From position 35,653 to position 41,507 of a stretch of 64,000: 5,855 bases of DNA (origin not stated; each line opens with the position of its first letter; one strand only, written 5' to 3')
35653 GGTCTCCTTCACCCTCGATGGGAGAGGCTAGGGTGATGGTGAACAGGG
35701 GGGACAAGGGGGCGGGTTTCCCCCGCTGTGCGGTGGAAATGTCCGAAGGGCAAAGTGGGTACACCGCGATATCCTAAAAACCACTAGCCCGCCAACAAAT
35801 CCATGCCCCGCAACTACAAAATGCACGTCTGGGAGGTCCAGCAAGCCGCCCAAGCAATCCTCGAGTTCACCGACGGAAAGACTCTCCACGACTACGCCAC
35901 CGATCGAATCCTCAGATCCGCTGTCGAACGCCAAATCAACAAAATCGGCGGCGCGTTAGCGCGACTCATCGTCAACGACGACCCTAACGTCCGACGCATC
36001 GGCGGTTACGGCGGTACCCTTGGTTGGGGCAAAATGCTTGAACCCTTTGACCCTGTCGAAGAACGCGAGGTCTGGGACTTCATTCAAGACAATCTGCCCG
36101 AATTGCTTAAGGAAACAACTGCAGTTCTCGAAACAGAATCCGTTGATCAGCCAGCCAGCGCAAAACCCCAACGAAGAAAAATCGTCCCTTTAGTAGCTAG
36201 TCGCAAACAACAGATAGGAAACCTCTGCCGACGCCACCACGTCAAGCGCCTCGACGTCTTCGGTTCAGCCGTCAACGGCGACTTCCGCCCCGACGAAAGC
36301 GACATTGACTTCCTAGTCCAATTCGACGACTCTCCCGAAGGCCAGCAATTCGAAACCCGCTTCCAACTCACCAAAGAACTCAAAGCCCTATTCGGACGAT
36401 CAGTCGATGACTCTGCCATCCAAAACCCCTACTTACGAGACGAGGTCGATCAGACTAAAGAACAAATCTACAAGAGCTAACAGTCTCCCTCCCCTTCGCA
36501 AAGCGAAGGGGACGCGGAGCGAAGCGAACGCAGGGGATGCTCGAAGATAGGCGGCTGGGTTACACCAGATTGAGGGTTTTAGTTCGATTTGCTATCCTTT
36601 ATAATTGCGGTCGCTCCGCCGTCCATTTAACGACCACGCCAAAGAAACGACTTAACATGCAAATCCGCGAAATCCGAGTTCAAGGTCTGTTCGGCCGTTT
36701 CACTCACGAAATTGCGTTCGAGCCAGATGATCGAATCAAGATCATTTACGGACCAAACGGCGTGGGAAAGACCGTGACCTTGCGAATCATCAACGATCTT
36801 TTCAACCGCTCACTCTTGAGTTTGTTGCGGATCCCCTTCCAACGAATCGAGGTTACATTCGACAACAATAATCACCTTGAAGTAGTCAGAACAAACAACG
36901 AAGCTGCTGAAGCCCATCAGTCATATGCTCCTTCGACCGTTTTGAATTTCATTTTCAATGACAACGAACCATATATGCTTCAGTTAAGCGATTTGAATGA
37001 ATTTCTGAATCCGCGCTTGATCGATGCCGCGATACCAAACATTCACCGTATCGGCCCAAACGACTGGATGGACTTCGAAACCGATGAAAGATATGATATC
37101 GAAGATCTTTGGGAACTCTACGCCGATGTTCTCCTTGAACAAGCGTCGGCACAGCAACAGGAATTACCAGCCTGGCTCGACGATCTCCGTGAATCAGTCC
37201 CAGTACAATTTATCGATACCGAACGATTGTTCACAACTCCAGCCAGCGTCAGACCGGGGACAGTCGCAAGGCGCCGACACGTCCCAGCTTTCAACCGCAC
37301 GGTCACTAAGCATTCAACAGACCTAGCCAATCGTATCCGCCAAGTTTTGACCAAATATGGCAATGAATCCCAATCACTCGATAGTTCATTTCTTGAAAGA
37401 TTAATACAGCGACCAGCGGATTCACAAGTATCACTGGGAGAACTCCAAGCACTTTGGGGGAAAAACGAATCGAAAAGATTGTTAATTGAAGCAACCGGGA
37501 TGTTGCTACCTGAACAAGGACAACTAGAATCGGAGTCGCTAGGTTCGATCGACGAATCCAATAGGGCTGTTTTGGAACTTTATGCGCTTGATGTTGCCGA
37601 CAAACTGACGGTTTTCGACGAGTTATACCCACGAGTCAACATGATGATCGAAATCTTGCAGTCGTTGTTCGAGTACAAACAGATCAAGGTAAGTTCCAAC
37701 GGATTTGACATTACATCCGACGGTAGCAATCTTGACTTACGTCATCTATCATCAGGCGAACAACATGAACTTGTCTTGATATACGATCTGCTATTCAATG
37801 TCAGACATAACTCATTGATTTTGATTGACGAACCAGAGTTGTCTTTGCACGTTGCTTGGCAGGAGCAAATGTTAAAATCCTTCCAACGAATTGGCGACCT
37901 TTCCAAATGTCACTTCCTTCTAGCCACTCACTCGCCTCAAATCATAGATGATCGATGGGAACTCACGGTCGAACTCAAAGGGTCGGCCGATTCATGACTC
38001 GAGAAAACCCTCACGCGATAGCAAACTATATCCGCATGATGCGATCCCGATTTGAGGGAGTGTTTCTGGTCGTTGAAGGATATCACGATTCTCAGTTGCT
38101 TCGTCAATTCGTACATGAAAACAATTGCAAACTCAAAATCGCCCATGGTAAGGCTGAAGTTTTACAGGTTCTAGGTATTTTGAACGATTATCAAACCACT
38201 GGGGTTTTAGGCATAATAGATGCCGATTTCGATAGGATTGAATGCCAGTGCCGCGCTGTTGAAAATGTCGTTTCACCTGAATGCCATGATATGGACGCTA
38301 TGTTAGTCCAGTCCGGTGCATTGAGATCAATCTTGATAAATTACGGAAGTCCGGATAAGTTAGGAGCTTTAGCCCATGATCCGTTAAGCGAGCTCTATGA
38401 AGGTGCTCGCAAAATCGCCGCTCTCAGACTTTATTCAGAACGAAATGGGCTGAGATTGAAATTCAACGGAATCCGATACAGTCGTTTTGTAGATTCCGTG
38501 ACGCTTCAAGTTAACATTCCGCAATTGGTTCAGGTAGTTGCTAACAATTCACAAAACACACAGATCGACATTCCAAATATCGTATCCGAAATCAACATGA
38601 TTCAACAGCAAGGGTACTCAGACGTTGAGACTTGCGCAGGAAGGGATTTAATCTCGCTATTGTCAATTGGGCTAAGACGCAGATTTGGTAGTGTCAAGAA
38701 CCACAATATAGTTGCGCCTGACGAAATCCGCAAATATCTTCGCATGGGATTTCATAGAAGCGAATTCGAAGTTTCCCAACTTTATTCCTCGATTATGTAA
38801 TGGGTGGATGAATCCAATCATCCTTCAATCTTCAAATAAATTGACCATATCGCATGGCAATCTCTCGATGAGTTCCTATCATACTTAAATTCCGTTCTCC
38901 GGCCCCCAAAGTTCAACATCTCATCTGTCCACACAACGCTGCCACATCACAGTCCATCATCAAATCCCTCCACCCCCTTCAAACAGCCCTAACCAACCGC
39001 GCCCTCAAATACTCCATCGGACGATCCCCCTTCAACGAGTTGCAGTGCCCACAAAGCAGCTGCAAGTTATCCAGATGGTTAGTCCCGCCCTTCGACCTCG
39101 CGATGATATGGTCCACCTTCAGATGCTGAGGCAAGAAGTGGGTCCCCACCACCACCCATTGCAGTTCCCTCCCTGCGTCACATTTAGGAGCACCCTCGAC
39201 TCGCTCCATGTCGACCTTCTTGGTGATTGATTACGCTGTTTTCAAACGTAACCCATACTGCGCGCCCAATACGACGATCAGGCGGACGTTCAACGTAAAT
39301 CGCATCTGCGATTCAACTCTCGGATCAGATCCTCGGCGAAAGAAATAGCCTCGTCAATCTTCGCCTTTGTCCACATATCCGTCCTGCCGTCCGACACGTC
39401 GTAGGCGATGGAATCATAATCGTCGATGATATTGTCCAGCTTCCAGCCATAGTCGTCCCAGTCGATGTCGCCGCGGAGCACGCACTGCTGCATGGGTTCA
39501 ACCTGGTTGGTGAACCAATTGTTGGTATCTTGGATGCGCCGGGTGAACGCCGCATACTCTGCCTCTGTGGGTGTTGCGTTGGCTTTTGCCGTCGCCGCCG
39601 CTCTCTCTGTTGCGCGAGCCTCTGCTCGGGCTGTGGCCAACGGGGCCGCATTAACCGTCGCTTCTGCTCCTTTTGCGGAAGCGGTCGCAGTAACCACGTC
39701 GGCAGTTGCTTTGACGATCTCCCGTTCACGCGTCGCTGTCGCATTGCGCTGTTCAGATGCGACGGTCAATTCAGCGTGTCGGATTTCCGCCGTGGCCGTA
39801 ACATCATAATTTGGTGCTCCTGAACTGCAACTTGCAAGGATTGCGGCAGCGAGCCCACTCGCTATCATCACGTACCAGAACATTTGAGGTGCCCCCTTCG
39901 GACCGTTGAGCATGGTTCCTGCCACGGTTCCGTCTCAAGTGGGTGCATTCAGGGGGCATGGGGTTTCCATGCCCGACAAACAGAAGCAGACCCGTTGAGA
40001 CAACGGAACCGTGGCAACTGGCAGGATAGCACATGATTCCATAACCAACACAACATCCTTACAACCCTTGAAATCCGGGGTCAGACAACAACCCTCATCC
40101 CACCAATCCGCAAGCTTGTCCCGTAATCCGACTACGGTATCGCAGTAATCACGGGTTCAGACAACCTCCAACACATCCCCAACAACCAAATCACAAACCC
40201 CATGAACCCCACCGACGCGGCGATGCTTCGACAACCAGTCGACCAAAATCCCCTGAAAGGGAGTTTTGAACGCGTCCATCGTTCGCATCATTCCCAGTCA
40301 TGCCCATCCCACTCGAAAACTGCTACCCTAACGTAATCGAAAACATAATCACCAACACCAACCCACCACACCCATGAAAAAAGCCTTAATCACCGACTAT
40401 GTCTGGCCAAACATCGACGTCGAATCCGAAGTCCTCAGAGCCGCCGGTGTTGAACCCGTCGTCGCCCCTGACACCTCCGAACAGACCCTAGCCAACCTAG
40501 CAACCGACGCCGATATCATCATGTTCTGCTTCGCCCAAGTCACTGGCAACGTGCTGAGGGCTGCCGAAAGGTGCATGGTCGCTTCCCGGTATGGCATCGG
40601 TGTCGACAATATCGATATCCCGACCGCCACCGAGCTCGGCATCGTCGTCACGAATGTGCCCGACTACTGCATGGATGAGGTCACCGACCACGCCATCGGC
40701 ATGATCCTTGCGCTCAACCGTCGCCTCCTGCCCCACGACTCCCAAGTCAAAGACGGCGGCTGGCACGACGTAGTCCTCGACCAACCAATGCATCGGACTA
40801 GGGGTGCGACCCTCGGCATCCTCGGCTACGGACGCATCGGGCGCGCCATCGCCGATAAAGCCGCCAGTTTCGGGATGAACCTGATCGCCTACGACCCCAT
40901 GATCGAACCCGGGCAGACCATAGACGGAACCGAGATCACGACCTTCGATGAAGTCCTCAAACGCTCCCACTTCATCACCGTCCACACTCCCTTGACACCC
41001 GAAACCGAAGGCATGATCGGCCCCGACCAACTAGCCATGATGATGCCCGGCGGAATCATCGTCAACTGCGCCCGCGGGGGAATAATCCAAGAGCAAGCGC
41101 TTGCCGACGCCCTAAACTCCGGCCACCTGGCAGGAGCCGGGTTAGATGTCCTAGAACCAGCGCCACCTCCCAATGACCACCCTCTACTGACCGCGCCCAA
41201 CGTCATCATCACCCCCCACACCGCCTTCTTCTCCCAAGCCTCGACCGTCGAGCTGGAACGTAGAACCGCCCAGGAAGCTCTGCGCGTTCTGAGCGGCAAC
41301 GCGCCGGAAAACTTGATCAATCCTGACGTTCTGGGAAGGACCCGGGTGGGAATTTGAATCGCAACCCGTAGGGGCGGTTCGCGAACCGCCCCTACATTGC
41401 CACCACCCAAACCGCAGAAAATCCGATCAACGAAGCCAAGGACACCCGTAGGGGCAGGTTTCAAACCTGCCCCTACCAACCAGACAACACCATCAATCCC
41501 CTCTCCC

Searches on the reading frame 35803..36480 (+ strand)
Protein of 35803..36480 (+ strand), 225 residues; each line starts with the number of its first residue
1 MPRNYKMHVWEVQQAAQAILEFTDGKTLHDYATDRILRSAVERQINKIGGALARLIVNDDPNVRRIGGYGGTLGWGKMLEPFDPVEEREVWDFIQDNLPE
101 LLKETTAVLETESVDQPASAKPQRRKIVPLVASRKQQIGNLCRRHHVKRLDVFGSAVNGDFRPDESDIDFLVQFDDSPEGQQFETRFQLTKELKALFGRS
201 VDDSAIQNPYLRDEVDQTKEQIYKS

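Call 15: search_protein_families(library=ncbifam, proteins=[window:35803-36480:+], max_evalue=0.00001)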
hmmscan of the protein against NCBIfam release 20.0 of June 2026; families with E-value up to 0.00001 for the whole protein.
window:35803-36480:+ (225 aa): 1 family
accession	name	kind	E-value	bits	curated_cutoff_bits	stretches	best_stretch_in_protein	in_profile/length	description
NF047752.1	MntA_antitoxin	equivalog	6.1e-09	35.7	60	1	146-223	6-81/106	type VII toxin-antitoxin system MntA family adenylyltransferase antitoxin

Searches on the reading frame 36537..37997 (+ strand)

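Call 15: search_protein_families(library=ncbifam, proteins=[window:36537-37997:+], max_evalue=0.00001)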
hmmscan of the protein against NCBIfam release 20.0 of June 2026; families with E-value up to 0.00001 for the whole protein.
window:36537-37997:+ (486 aa): 4 families
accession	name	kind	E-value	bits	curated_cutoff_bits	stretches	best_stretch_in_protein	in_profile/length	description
NF041760.1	PtuA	equivalog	1.2e-11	44.2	500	1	360-470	299-420/524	retron Ec78 anti-phage system effector ATPase PtuA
TIGR04435.1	restrict_AAA_1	hypoth_equivalog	2.3e-08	33.2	300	1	375-473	374-473/568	restriction system-associated AAA family ATPase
NF038234.1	retron_eff_Eco8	equivalog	1.7e-07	30.3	250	1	425-470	273-325/679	retron Eco8 family effector endonuclease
NF000169.2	ABCF_Sal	exception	4.2e-06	25.7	725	0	366-473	94-193/542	Sal family ABC-F type ribosomal protection protein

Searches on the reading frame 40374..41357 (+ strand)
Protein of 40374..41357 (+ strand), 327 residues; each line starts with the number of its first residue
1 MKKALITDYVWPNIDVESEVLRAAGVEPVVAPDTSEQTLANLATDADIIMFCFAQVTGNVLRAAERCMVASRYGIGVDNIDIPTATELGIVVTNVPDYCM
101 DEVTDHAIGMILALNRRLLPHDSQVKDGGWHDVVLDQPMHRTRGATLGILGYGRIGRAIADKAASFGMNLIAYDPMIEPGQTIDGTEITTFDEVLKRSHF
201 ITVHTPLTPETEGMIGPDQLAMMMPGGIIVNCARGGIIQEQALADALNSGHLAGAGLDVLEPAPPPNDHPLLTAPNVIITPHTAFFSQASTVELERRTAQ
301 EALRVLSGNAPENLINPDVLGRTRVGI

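Call 65: search_protein_families(library=ncbifam, proteins=[window:40374-41357:+], max_evalue=1e-8)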
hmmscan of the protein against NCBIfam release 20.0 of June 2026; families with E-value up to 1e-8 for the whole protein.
window:40374-41357:+ (327 aa): 21 families
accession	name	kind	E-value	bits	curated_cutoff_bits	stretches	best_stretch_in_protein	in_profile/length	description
TIGR01327.1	PGDH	equivalog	5.8e-73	246.4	454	1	22-316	17-311/525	phosphoglycerate dehydrogenase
NF005069.0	PRK06487.1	equivalog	1.3e-63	215.1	448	1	15-309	18-314/320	2-hydroxyacid dehydrogenase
NF009714.1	PRK13243.1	equivalog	5.2e-61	206.8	455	1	37-320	37-327/332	glyoxylate reductase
NF005387.0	PRK06932.1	equivalog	4e-51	173.9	492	1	34-300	33-304/314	2-hydroxyacid dehydrogenase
NF006263.0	PRK08410.1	equivalog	1.9e-48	165.5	389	1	32-299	29-300/311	D-2-hydroxyacid dehydrogenase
NF008759.0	PRK11790.1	equivalog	8e-48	163.1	404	1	20-284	27-295/410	phosphoglycerate dehydrogenase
NF005750.0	PRK07574.1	equivalog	2.5e-46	158.5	329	1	21-287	64-338/386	NAD-dependent formate dehydrogenase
NF011938.0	PRK15409.1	equivalog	2.9e-44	151.4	492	1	30-320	31-323/324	glyoxylate/hydroxypyruvate reductase GhrB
NF041369.1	Dhydh_Halo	equivalog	3.2e-41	141.6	400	1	76-310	65-299/305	D-2-hydroxyacid dehydrogenase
NF000492.1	vanH_gen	exception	4.9e-41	140.8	540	1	23-261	20-253/312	D-lactate dehydrogenase VanH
NF000371.1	vanH_Agroup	exception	2e-33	116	700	1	54-295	57-305/322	VanH-A/VanH-Pt family D-lactate dehydrogenase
NF000128.1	vanH-Sc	exception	9.4e-31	107.1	650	1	26-261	43-273/337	D-lactate dehydrogenase VanH-Sc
NF006374.0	PRK08605.1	subfamily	2e-29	102.7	356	1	74-300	77-316/332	D-lactate dehydrogenase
NF005027.0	PRK06436.1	equivalog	5.9e-29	101.1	261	1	45-315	34-288/303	2-hydroxyacid dehydrogenase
NF000004.1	vanH-D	exception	6.8e-29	101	550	1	70-299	76-310/323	D-lactate dehydrogenase VanH-D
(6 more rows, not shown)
